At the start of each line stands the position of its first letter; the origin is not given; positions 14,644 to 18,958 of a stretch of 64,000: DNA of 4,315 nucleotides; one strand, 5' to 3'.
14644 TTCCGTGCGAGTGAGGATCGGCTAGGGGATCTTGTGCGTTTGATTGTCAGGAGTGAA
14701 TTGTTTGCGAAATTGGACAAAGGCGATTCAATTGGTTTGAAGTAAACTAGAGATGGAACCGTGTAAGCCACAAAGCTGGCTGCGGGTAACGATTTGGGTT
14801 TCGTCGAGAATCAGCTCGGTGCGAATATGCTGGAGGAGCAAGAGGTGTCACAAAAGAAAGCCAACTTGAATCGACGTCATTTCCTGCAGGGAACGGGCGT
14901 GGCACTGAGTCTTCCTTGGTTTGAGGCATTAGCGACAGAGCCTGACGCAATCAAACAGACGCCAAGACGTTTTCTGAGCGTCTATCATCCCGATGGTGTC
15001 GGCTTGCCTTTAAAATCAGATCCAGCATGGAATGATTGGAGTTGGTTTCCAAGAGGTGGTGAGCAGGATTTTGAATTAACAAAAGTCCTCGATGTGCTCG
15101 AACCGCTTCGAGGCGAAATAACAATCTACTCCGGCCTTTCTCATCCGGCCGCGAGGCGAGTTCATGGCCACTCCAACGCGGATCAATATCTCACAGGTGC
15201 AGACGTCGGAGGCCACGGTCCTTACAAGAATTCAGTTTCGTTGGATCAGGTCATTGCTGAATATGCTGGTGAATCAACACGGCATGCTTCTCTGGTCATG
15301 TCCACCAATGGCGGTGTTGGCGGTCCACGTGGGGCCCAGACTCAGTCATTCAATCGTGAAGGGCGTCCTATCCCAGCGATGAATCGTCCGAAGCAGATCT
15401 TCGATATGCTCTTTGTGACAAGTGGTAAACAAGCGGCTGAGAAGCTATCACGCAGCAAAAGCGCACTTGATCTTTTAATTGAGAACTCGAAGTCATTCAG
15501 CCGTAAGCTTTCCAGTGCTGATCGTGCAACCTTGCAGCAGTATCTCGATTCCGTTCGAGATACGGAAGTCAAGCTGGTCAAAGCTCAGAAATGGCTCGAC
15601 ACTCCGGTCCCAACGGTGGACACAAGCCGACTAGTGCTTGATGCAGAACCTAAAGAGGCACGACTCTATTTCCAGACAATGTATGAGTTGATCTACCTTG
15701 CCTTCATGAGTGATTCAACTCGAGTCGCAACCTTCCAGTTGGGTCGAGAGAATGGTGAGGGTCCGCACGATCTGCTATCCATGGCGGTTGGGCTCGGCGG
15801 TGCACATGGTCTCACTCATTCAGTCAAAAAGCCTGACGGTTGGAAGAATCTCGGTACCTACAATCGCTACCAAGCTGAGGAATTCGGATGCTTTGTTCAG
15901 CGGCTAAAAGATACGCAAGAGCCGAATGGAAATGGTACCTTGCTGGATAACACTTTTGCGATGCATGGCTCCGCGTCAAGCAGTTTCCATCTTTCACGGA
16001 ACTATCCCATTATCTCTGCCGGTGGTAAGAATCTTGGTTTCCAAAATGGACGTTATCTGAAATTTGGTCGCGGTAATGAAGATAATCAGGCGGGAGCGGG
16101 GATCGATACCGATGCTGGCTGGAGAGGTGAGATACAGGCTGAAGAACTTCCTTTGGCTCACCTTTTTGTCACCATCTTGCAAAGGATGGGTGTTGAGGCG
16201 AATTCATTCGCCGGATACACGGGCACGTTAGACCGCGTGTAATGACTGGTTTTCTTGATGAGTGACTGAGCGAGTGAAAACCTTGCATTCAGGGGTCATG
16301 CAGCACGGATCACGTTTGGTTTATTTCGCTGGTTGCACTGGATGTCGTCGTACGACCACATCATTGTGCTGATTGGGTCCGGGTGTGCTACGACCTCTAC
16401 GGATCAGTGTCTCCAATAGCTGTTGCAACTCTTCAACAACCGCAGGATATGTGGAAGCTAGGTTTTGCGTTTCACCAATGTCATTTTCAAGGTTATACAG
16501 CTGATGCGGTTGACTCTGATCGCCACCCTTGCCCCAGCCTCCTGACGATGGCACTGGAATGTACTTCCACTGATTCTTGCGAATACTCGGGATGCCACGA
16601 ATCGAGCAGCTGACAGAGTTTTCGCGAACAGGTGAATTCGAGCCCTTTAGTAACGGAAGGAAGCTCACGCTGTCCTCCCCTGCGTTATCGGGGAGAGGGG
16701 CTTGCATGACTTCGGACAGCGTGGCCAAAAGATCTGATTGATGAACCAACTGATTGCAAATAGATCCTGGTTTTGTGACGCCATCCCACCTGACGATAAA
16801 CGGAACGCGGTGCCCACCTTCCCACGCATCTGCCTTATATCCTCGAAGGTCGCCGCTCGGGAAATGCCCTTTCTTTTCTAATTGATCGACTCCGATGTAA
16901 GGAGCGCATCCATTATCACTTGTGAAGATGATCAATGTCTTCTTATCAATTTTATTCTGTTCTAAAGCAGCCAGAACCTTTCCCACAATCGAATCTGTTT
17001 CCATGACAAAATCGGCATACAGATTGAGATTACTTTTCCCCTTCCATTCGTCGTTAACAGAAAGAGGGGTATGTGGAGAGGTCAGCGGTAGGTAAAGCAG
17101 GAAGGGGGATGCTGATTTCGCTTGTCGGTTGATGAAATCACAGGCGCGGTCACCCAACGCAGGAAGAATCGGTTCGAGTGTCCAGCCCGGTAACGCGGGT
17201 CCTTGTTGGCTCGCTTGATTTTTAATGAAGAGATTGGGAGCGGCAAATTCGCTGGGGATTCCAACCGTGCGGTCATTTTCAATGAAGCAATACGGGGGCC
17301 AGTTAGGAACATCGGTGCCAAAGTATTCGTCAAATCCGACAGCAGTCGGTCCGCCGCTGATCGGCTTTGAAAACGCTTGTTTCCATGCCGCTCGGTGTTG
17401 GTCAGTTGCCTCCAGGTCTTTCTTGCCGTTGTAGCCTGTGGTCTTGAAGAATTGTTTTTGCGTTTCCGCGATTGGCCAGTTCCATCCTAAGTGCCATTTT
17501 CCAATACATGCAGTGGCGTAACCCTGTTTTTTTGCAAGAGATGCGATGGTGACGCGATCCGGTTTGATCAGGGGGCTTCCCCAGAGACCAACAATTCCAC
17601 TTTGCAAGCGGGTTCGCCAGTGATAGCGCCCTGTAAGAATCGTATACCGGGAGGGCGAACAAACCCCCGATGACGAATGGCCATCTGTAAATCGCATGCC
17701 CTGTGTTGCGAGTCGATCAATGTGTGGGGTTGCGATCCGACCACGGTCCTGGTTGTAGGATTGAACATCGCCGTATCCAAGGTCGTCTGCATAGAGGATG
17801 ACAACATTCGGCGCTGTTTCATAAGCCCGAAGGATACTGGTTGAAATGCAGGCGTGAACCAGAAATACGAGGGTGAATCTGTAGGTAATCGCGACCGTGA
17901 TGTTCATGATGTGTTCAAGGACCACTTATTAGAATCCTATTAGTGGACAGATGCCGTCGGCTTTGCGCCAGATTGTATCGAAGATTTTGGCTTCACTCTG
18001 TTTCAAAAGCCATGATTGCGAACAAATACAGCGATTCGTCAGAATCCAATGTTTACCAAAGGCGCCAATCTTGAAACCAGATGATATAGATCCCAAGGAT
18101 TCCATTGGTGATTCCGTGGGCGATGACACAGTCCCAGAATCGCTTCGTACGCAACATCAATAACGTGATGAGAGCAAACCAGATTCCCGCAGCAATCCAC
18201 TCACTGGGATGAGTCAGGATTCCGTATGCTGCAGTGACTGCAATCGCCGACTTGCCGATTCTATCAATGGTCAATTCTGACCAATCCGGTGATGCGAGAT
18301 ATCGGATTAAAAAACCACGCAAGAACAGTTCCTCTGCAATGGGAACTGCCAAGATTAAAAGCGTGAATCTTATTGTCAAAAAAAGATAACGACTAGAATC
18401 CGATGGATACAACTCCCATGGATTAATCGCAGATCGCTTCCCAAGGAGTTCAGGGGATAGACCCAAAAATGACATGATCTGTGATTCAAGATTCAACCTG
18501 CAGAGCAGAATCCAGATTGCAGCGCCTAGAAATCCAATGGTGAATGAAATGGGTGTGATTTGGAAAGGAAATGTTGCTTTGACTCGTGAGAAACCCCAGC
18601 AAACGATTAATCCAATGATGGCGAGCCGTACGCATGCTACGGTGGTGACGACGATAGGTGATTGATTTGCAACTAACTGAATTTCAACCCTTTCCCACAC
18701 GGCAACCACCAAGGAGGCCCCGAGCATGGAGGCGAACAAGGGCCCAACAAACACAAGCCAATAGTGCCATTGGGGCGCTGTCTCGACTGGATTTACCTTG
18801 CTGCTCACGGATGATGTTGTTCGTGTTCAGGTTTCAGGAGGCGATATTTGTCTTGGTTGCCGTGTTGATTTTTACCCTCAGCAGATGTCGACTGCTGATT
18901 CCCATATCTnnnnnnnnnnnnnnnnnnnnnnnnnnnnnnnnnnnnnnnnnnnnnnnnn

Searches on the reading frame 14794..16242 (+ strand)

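Call 94: search_protein_families(library=pfam, proteins=[window:14794-16242:+], max_evalue=0.00001)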
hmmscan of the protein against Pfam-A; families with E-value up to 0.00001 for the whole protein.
window:14794-16242:+ (482 aa): 1 family
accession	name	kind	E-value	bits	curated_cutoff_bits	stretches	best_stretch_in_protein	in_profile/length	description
PF07586.16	HXXSHH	-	1.2e-68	232.5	30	1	59-364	1-306/307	Protein of unknown function (DUF1552)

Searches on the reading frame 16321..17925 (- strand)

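Call 94: search_protein_families(library=pfam, proteins=[window:16321-17925:-], max_evalue=0.00001)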
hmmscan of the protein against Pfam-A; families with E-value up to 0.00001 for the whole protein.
window:16321-17925:- (534 aa): 2 families
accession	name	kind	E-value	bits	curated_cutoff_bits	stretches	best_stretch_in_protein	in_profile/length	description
PF00884.28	Sulfatase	-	3.2e-55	188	25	1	39-408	1-300/301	Sulfatase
PF01663.27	Phosphodiest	-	4.3e-07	30.3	23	0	65-344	19-227/342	Type I phosphodiesterase / nucleotide pyrophosphatase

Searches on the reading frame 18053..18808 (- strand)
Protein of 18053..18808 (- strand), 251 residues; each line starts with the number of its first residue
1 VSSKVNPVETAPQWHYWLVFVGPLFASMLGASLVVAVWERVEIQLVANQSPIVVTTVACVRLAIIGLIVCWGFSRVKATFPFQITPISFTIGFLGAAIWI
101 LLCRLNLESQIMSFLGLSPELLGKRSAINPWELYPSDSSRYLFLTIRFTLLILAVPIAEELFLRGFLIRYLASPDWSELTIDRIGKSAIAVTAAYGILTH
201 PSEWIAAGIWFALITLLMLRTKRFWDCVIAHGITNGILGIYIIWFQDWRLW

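Call 94: search_protein_families(library=pfam, proteins=[window:18053-18808:-], max_evalue=0.00001)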
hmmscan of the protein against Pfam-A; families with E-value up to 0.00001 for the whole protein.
window:18053-18808:- (251 aa): 1 family
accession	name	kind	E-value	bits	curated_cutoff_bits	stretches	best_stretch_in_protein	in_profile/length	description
PF02517.21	Rce1-like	-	8.3e-12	45.7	22.4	1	145-236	5-92/93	Type II CAAX prenyl endopeptidase Rce1-like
